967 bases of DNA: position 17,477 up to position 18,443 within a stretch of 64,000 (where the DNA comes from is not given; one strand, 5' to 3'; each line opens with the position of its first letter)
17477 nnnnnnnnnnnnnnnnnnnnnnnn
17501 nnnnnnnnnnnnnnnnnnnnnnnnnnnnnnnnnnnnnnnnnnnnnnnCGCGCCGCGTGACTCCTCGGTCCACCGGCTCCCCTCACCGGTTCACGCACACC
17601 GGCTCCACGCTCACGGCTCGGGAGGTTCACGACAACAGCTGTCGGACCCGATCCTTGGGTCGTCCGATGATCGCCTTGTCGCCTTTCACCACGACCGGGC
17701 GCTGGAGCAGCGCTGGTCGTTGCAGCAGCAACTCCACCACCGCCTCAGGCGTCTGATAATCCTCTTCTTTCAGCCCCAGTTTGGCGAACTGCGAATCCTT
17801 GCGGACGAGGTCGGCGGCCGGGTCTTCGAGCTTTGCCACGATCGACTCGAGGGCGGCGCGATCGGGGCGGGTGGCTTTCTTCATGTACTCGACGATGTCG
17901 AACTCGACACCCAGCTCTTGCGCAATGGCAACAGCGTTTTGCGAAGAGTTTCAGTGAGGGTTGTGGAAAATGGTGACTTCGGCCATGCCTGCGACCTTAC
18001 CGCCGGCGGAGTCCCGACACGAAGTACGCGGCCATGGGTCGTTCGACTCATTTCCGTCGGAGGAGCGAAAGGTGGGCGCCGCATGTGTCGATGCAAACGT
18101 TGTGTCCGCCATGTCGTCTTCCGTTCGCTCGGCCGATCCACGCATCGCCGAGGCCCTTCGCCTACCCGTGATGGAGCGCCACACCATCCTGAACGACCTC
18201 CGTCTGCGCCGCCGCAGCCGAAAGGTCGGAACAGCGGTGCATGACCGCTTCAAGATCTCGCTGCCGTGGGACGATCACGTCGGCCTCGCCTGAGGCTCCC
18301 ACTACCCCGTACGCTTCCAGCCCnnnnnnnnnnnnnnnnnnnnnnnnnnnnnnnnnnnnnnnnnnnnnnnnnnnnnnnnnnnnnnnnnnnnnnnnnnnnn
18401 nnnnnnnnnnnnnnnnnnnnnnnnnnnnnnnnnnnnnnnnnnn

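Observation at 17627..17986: ArsC-family gene with an in-frame UGA exactly at the catalytic cysteine: candidate selenoprotein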

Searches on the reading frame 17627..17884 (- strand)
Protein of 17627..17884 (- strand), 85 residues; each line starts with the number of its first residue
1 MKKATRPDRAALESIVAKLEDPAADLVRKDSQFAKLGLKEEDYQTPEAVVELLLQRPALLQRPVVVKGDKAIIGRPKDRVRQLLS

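Call 20: list_cluster_members(proteins=[window:17627-17884:-, window:19140-20750:-, window:15349-16497:-, window:18324-19118:+, window:14403-15395:-])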
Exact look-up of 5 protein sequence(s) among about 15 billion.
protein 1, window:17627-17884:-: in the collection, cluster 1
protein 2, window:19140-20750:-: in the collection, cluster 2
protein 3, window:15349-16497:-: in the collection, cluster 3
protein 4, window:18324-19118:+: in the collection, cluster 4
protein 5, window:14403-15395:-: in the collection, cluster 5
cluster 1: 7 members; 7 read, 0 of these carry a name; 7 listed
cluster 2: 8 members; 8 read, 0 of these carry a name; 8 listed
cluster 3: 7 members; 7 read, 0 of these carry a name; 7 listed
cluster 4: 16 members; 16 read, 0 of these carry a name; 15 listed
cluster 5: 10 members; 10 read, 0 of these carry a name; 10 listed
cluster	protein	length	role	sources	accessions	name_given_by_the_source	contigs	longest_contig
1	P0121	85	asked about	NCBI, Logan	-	-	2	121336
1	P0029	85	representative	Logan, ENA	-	-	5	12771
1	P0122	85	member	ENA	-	-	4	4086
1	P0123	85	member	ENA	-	-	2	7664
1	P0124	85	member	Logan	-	-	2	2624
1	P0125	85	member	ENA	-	-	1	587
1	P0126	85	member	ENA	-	-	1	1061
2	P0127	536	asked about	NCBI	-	-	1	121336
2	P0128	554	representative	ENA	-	-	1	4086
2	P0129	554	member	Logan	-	-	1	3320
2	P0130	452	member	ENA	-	-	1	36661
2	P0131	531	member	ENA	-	-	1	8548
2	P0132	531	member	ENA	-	-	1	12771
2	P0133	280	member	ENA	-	-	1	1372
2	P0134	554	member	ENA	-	-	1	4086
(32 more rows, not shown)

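Call 21: find_encoding_contigs(protein=P0121, flank=10000, max_places=4)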
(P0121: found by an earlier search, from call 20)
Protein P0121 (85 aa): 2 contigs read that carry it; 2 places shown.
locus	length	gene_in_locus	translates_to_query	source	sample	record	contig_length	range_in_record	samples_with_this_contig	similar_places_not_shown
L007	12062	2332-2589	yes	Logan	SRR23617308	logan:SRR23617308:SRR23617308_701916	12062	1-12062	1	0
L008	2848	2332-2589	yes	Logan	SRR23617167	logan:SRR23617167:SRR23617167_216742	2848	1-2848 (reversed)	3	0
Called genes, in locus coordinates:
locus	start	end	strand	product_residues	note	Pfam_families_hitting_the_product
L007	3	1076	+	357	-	?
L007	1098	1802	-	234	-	PF11716:MDMPI_N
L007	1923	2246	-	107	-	-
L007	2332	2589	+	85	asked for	PF03960:ArsC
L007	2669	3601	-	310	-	PF00291:PALP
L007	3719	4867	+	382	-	PF02771:Acyl-CoA_dh_N, PF02770:Acyl-CoA_dh_M, PF00441:Acyl-CoA_dh_1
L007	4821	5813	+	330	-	PF02771:Acyl-CoA_dh_N (weak), PF00441:Acyl-CoA_dh_1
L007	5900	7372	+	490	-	PF00501:AMP-binding, PF13193:AMP-binding_C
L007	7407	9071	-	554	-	PF00664:ABC_membrane, PF00005:ABC_tran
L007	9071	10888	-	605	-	PF00664:ABC_membrane, PF00005:ABC_tran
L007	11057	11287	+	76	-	PF26520:MftB_chaperone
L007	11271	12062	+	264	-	?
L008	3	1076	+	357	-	?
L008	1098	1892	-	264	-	PF12867:DinB_2, PF11716:MDMPI_N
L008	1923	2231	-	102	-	-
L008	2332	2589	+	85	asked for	PF03960:ArsC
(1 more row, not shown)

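Call 41: find_encoding_contigs(protein=P0124, flank=3000, max_places=4)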
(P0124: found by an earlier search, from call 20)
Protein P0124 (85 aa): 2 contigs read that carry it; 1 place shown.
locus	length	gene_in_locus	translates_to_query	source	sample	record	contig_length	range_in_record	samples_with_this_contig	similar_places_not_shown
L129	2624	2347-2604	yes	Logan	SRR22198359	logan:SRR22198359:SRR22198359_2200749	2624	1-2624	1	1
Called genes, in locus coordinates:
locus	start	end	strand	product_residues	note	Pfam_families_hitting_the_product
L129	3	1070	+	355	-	?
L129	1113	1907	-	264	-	PF12867:DinB_2, PF11716:MDMPI_N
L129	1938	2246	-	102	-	-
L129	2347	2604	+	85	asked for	PF03960:ArsC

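Call 42: find_encoding_contigs(protein=P0126, flank=3000, max_places=4)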
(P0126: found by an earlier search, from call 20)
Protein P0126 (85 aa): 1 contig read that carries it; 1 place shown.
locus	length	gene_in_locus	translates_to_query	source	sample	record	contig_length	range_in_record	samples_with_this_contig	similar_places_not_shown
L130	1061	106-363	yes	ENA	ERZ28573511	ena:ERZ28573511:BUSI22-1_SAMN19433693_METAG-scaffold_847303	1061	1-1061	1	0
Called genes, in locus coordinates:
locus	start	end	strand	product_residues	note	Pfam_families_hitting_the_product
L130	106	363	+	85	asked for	PF03960:ArsC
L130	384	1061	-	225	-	?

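Call 43: find_encoding_contigs(protein=P0123, flank=3000, max_places=4)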
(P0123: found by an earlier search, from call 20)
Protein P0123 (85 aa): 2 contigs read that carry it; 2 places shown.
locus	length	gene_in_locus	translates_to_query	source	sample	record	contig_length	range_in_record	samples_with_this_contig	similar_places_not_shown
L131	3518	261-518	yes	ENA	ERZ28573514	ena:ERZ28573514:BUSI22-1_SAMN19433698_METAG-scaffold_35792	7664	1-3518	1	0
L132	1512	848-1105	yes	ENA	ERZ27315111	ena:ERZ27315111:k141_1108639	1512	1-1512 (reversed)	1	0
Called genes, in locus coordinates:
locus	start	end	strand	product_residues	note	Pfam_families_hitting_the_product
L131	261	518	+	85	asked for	PF03960:ArsC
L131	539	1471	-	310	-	PF00291:PALP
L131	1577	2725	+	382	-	PF02771:Acyl-CoA_dh_N, PF02770:Acyl-CoA_dh_M, PF00441:Acyl-CoA_dh_1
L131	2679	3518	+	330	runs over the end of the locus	PF02771:Acyl-CoA_dh_N (weak), PF00441:Acyl-CoA_dh_1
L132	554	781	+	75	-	-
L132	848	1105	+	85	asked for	PF03960:ArsC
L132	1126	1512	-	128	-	?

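Call 44: find_encoding_contigs(protein=P0122, flank=3000, max_places=4)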
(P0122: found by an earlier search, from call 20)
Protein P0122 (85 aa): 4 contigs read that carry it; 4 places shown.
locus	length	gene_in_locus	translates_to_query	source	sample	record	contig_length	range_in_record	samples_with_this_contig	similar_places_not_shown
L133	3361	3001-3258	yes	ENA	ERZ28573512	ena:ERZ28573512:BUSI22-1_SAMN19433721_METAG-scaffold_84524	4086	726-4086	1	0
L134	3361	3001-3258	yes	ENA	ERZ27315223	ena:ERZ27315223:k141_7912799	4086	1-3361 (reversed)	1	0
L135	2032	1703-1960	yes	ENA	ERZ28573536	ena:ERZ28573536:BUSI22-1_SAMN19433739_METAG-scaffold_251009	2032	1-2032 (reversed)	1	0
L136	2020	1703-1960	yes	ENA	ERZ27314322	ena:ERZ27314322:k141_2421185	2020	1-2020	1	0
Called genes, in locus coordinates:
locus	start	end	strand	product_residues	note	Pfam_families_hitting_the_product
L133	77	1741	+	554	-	PF00501:AMP-binding, PF13193:AMP-binding_C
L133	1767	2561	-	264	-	PF12867:DinB_2 (weak), PF11716:MDMPI_N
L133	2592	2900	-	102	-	-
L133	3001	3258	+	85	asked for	PF03960:ArsC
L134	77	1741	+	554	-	PF00501:AMP-binding, PF13193:AMP-binding_C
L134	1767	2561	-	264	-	PF12867:DinB_2 (weak), PF11716:MDMPI_N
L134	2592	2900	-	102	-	-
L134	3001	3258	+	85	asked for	PF03960:ArsC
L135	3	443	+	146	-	?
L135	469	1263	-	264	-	PF12867:DinB_2, PF11716:MDMPI_N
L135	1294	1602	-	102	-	-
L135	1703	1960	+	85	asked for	PF03960:ArsC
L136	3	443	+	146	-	?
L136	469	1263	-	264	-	PF12867:DinB_2, PF11716:MDMPI_N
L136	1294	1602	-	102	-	-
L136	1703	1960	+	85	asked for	PF03960:ArsC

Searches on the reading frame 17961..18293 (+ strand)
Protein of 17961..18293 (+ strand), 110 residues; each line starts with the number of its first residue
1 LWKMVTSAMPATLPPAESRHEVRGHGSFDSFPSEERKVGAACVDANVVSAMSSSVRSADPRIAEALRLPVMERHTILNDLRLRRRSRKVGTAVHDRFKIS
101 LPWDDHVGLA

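Call 38: search_protein_families(library=pfam, proteins=[window:17961-18293:+], max_evalue=0.001)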
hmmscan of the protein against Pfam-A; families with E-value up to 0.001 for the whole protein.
window:17961-18293:+ (110 aa): 0 families
